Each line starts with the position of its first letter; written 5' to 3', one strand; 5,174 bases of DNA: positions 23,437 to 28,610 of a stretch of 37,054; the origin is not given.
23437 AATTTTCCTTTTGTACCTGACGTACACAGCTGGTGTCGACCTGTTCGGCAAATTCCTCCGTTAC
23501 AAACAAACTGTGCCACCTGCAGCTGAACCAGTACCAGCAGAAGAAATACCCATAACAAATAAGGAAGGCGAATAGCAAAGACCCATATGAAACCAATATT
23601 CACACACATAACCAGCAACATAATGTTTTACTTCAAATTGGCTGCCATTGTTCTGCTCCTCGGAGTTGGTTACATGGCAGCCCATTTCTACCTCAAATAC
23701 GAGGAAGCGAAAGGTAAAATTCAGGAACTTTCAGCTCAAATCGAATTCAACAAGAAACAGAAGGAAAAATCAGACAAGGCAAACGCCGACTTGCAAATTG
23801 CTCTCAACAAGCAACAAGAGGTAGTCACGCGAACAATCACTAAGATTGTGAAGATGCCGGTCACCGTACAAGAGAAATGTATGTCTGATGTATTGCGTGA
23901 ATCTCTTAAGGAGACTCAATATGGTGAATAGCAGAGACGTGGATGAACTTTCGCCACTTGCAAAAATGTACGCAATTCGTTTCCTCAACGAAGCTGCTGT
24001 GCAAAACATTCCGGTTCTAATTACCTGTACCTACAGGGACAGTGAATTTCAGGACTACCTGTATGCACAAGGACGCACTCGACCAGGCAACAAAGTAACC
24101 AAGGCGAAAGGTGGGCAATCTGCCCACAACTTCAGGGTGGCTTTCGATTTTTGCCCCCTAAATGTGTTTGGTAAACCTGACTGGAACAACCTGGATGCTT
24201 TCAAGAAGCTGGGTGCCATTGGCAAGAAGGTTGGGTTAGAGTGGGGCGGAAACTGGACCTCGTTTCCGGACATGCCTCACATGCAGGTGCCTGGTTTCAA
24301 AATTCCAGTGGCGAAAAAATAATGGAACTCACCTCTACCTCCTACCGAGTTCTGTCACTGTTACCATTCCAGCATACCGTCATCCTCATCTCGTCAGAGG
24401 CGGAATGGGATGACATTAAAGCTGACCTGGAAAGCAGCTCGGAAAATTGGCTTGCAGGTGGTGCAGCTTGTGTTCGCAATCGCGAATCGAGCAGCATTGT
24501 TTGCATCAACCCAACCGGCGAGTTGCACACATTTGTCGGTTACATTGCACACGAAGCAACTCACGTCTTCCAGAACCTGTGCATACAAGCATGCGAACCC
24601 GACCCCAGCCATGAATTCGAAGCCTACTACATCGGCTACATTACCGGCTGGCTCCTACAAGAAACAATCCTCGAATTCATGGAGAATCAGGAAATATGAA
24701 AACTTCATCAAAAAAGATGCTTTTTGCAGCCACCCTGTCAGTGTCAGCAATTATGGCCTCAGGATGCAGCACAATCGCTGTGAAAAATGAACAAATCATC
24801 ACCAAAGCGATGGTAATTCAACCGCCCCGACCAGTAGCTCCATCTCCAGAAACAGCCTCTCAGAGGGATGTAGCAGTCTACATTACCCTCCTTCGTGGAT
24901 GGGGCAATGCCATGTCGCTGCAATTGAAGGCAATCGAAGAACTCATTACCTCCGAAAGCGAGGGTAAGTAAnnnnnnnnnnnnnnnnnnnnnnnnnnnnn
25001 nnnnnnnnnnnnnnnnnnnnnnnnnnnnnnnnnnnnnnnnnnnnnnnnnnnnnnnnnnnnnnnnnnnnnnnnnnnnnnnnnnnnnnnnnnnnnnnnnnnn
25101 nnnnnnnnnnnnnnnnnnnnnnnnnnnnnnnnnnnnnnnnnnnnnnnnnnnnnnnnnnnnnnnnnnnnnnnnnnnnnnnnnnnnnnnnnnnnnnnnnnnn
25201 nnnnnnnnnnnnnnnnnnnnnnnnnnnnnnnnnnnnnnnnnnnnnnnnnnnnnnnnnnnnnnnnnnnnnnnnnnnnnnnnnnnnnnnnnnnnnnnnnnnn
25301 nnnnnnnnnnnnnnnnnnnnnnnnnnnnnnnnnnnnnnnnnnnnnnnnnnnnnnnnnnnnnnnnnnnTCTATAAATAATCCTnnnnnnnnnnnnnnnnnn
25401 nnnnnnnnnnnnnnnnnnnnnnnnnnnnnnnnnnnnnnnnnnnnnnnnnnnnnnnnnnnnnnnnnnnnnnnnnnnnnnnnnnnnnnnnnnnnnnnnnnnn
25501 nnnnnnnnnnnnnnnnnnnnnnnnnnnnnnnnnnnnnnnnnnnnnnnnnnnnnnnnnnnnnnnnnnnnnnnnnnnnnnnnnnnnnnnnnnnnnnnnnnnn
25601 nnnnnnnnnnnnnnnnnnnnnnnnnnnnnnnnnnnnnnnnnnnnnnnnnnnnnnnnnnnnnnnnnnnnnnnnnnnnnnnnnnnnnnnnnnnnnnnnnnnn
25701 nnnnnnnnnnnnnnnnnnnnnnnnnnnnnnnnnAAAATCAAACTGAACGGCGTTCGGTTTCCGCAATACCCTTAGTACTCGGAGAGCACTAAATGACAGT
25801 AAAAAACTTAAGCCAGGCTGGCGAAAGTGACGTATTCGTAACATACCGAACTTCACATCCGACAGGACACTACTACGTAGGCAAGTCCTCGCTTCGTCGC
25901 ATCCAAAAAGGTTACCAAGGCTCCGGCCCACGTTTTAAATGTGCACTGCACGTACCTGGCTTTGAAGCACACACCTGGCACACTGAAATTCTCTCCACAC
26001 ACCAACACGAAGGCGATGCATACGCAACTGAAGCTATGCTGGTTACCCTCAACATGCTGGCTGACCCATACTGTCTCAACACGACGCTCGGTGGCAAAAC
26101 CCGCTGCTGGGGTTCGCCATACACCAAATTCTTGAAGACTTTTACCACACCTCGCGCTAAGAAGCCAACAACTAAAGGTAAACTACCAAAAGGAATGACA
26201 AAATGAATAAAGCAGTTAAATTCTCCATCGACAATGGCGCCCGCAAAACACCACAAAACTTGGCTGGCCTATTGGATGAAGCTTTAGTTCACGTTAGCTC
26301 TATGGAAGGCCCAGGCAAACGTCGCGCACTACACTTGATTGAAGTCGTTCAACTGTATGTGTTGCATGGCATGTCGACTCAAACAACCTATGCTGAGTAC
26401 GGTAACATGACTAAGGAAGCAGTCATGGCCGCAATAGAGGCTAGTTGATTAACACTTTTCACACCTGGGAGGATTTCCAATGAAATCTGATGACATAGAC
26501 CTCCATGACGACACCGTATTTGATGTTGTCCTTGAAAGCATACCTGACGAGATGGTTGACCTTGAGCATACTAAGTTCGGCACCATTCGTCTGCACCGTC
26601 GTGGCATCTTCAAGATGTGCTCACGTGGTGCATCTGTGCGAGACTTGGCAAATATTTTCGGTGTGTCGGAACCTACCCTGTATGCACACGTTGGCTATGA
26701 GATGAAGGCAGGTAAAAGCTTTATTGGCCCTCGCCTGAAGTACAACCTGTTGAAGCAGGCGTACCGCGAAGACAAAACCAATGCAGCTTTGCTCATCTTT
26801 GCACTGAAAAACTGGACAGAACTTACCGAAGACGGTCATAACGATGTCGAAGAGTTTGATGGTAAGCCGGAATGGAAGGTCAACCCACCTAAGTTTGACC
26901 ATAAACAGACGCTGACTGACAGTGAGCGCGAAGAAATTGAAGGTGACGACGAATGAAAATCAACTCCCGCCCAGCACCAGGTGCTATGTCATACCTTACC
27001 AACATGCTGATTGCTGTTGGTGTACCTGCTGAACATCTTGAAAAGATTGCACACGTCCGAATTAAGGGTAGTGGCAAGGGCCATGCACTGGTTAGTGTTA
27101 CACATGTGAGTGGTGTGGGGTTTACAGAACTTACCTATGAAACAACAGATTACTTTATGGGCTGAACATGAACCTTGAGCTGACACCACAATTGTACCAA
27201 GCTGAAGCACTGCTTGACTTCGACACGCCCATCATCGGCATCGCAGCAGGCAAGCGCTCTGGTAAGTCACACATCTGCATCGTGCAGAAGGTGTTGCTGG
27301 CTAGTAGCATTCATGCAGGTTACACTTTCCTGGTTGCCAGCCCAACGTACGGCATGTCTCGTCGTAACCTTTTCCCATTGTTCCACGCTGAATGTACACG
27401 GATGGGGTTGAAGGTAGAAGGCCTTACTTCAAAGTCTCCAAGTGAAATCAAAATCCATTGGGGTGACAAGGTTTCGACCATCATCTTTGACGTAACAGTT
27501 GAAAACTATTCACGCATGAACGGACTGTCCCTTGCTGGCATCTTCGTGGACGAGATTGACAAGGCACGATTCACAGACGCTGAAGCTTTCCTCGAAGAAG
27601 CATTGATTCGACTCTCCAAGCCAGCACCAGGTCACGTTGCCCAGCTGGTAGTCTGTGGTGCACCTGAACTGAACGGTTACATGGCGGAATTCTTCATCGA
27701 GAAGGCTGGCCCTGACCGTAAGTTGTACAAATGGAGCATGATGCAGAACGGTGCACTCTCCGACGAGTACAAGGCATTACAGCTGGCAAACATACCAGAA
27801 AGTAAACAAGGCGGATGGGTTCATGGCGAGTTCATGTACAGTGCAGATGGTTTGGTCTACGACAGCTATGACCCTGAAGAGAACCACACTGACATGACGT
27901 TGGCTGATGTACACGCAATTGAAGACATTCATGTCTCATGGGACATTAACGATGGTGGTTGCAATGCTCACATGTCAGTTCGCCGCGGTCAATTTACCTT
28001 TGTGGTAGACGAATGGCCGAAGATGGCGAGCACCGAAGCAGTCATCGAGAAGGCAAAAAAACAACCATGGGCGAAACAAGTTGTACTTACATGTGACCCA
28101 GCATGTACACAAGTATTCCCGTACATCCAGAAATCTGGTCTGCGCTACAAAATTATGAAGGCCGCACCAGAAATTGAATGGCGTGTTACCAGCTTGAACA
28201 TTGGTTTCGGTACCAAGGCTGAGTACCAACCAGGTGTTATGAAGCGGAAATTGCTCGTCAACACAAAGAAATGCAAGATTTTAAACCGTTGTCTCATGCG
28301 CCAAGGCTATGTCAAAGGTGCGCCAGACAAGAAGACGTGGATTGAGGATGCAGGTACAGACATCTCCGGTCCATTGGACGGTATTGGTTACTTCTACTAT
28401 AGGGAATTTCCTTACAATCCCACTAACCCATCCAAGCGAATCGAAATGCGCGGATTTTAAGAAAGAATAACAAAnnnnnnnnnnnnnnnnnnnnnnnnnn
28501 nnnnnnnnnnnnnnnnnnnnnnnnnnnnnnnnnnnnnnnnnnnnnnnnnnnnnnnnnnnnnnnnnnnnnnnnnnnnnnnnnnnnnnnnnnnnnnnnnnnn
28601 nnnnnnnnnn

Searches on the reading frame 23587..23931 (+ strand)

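Call 84: search_protein_families(library=phrogs, proteins=[window:23587-23931:+], max_evalue=0.01)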
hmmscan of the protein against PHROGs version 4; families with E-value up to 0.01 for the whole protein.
window:23587-23931:+ (114 aa): 5 families
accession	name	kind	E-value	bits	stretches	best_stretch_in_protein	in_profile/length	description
phrog_1152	-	lysis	6e-07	30.5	1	18-109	15-112/127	Rz-like spanin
phrog_4349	-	lysis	3.2e-05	25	1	12-65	3-56/142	Rz-like spanin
phrog_739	-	lysis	0.00028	22.1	1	18-87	9-78/122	Rz-like spanin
phrog_2536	-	lysis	0.0026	18.8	1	17-88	7-81/129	Rz-like spanin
phrog_1403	-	lysis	0.0082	17.1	1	19-82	15-83/212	Rz-like spanin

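Call 85: search_protein_families(library=pfam, proteins=[window:23587-23931:+], max_evalue=0.01)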
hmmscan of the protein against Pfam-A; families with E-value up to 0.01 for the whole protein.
window:23587-23931:+ (114 aa): 0 families

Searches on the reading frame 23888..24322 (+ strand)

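Call 10: search_protein_families(library=pfam, proteins=[window:23888-24322:+], max_evalue=0.01)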
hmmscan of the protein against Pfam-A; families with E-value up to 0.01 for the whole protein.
window:23888-24322:+ (144 aa): 2 families
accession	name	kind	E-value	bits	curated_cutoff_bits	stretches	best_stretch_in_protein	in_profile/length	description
PF13539.11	Peptidase_M15_4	-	1.1e-12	48.8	25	1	73-133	3-69/70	D-alanyl-D-alanine carboxypeptidase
PF02557.22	VanY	-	3.1e-08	33.9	25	1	25-119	8-108/132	D-alanyl-D-alanine carboxypeptidase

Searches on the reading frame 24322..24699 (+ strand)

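Call 84: search_protein_families(library=phrogs, proteins=[window:24322-24699:+], max_evalue=0.01)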
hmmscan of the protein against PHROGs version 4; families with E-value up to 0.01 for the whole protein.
window:24322-24699:+ (125 aa): 2 families
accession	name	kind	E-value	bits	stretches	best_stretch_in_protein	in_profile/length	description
phrog_882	-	unknown function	1.1e-09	39.4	1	15-114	14-119/135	-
phrog_1365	-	unknown function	2.8e-07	31.5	1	12-109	9-110/127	-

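Call 85: search_protein_families(library=pfam, proteins=[window:24322-24699:+], max_evalue=0.01)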
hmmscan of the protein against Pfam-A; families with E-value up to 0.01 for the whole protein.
window:24322-24699:+ (125 aa): 0 families

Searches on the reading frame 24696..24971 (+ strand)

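Call 84: search_protein_families(library=phrogs, proteins=[window:24696-24971:+], max_evalue=0.01)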
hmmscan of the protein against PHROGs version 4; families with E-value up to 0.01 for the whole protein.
window:24696-24971:+ (91 aa): 1 family
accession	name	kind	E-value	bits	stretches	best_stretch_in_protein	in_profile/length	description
phrog_456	-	lysis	0.0041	17.8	1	4-63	6-66/102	Rz-like spanin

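Call 85: search_protein_families(library=pfam, proteins=[window:24696-24971:+], max_evalue=0.01)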
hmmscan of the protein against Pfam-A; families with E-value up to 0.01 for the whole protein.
window:24696-24971:+ (91 aa): 0 families

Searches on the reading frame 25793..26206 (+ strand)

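Call 84: search_protein_families(library=phrogs, proteins=[window:25793-26206:+], max_evalue=0.01)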
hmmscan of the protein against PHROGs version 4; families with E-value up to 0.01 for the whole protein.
window:25793-26206:+ (137 aa): 1 family
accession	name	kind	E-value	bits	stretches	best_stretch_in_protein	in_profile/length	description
phrog_314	-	DNA, RNA and nucleotide metabolism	6.5e-09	36.3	1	4-111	168-276/574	homing endonuclease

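Call 85: search_protein_families(library=pfam, proteins=[window:25793-26206:+], max_evalue=0.01)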
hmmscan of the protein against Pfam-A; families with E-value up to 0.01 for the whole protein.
window:25793-26206:+ (137 aa): 0 families

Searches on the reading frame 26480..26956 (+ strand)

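Call 84: search_protein_families(library=phrogs, proteins=[window:26480-26956:+], max_evalue=0.01)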
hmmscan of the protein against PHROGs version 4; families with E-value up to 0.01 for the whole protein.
window:26480-26956:+ (158 aa): 1 family
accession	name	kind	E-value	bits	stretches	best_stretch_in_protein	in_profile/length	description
phrog_309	-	head and packaging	0.0014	19.7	1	43-124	149-262/319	terminase small subunit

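Call 85: search_protein_families(library=pfam, proteins=[window:26480-26956:+], max_evalue=0.01)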
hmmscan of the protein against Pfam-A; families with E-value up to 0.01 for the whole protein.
window:26480-26956:+ (158 aa): 7 families
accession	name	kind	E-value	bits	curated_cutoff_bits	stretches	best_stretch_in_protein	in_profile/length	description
PF13936.12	HTH_38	-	5.7e-05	23.2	27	0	40-66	10-36/44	Helix-turn-helix domain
PF13309.12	HTH_22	-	0.0008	19.8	29.6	1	36-70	30-61/63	HTH domain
PF12840.13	HTH_20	-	0.0036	17.7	27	1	39-71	5-39/51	Helix-turn-helix domain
PF13518.12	HTH_28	-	0.0039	17.7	25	1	39-70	1-32/52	Helix-turn-helix domain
PF13542.12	HTH_Tnp_ISL3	-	0.0051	16.7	27.4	0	43-67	20-43/51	Helix-turn-helix domain of transposase family ISL3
PF04967.18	HTH_10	-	0.0058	16.9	23.1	0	48-71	21-44/53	HTH DNA binding domain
PF05225.22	HTH_psq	-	0.0069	16.5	20.4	0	46-71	11-37/45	helix-turn-helix, Psq domain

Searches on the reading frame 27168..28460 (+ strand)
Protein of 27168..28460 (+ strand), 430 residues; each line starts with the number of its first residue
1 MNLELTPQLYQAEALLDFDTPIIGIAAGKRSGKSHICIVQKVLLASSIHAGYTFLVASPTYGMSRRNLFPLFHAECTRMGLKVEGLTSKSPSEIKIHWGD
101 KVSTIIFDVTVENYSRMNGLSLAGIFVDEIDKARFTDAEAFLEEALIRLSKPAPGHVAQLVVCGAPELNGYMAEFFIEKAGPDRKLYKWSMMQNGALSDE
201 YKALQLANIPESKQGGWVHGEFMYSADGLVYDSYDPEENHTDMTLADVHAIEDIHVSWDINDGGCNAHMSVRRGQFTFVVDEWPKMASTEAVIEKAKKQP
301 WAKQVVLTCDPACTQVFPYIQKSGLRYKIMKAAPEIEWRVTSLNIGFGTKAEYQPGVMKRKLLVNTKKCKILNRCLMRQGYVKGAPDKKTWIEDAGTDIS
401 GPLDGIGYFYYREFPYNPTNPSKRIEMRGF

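Call 10: search_protein_families(library=pfam, proteins=[window:27168-28460:+], max_evalue=0.01)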
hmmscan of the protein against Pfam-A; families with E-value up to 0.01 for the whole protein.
window:27168-28460:+ (430 aa): 0 families

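Call 11: search_dna_similar(query=window:27168-28460:+, collection=phages, mode=protein, max_rows=15)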
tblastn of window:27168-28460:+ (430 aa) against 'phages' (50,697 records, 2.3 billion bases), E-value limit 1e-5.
Records with a match: 645; places in all: 646; records where one place covers at least 80% of the query: 627.
Best place of each record, by identity: <60% 645.
By first word of the organism name: Salmonella 262; Escherichia 242; Klebsiella 33; Pseudomonas 22; Vibrio 15; Serratia 12; Kagunavirus 11; Shigella 6; Acinetobacter 6; Pseudoalteromonas 6; and 18 more.
By host as written in the record: Escherichia coli 134; - 48; Salmonella enterica 45; Salmonella enterica subsp. enterica serovar Enteritidis 39; Salmonella enterica subsp. enterica serovar Typhimurium 35; Salmonella sp. 34; Salmonella enterica subsp. enterica serovar Enteritidis PT1 16; Escherichia coli K-12 MG1655 13; and 140 more.
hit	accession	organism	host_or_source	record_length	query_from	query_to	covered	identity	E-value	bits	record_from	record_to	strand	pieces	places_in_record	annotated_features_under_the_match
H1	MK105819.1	Synechococcus phage S-H1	Synechococcus sp. WH 7803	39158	17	420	94%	28.7%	6e-21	101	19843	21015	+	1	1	terminase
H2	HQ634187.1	Cyanophage KBS-S-2A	Synechococcus sp. WH7803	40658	17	418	93%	28.0%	3e-20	99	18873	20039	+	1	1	phage terminase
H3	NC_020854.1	Cyanophage KBS-S-2A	Synechococcus sp. WH7803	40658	17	418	93%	28.0%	3e-20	99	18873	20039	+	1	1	phage terminase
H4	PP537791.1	Citrobacter phage vB_CfrS_K1M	Citrobacter freundii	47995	3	415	96%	27.2%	3e-24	111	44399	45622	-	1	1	large terminase | HNH endonuclease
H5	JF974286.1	Prochlorococcus phage MED4-184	Prochlorococcus MED4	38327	11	418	95%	27.3%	5e-21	102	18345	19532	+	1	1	hypothetical protein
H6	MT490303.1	Prochlorococcus phage P-HS2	Prochlorococcus marinus subsp. pastoris ...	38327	11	418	95%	27.3%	5e-21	102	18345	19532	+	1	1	hypothetical protein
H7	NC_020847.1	Prochlorococcus phage MED4-184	Prochlorococcus MED4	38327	11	418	95%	27.3%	5e-21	102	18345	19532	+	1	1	terminase large subunit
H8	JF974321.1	Cyanophage MED4-117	Prochlorococcus MED4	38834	11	418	95%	27.3%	5e-21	102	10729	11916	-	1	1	terminase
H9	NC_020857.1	Cyanophage MED4-117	Prochlorococcus MED4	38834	11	418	95%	27.3%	5e-21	102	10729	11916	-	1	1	terminase large subunit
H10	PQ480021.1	Caulobacter phage DMCA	Caulobacter vibrioides CB15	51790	1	415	97%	25.7%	5e-16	87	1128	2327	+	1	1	putative terminase | hypothetical protein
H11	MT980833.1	Serratia phage vB_SmaS-Smarc4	Serratia marcescens 9667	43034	1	428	100%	24.8%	5e-25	114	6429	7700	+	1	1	terminase large subunit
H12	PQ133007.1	Escherichia phage Henu5_1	Escherichia coli BW25113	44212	10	415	94%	25.9%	2e-18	94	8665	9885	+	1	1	terminase large subunit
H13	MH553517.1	Serratia phage Scapp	Serratia marcescens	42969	1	415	97%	25.2%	3e-23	108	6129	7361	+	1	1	putative terminase large subunit protein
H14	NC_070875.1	Serratia phage Scapp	Serratia marcescens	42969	1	415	97%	25.2%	3e-23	108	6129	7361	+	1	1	terminase large subunit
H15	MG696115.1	Plesiomonas phage phiP4-7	Plesiomonas sp.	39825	21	415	92%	26.4%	5e-19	96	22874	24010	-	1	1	putative terminase large subunit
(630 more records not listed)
